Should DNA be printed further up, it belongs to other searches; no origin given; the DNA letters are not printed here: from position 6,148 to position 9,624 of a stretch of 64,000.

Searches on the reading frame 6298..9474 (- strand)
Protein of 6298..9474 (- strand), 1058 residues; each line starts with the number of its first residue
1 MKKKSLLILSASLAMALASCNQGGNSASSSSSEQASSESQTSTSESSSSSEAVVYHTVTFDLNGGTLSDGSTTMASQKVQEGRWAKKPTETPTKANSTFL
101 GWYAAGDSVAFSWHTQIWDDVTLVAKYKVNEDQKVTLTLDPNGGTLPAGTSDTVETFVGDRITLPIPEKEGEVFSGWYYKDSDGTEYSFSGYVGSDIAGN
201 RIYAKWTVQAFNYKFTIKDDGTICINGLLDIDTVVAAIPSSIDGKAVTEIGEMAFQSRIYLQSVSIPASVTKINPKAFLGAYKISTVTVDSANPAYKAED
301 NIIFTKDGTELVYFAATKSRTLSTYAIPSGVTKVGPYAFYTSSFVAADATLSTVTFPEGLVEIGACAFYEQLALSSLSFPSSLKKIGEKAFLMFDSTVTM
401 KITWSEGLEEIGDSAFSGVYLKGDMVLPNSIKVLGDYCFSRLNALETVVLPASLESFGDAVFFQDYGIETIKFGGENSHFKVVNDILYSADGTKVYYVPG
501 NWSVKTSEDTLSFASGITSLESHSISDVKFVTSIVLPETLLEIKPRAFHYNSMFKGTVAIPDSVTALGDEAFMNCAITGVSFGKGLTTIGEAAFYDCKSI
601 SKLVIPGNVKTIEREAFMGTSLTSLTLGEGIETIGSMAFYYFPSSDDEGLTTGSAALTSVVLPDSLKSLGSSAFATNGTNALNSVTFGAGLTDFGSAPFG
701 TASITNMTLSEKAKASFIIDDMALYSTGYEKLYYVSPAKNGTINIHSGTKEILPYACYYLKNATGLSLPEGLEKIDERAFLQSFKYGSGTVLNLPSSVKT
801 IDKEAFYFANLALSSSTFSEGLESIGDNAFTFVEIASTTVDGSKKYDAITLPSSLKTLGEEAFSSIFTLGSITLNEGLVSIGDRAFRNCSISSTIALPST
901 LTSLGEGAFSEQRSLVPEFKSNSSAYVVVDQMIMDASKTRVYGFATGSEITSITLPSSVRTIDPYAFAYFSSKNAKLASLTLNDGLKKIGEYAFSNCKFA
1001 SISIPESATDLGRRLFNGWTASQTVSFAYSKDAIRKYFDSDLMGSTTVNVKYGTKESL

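Call 65: search_protein_families(library=pfam, proteins=[window:6298-9474:-], max_evalue=0.00001)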
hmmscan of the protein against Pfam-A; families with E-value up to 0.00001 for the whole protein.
window:6298-9474:- (1058 aa): 3 families
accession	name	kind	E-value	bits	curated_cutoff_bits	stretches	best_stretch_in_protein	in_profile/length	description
PF13306.12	LRR_5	-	3.4e-110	363.6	27.7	7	530-641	12-122/127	BspA type Leucine rich repeat region (6 copies)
PF09479.16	Flg_new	-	1.5e-19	70.3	27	2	56-126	1-65/65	Listeria-Bacteroides repeat domain (List_Bact_rpt)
PF13855.12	LRR_8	-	1.7e-06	28.1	27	0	586-627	13-56/61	Leucine rich repeat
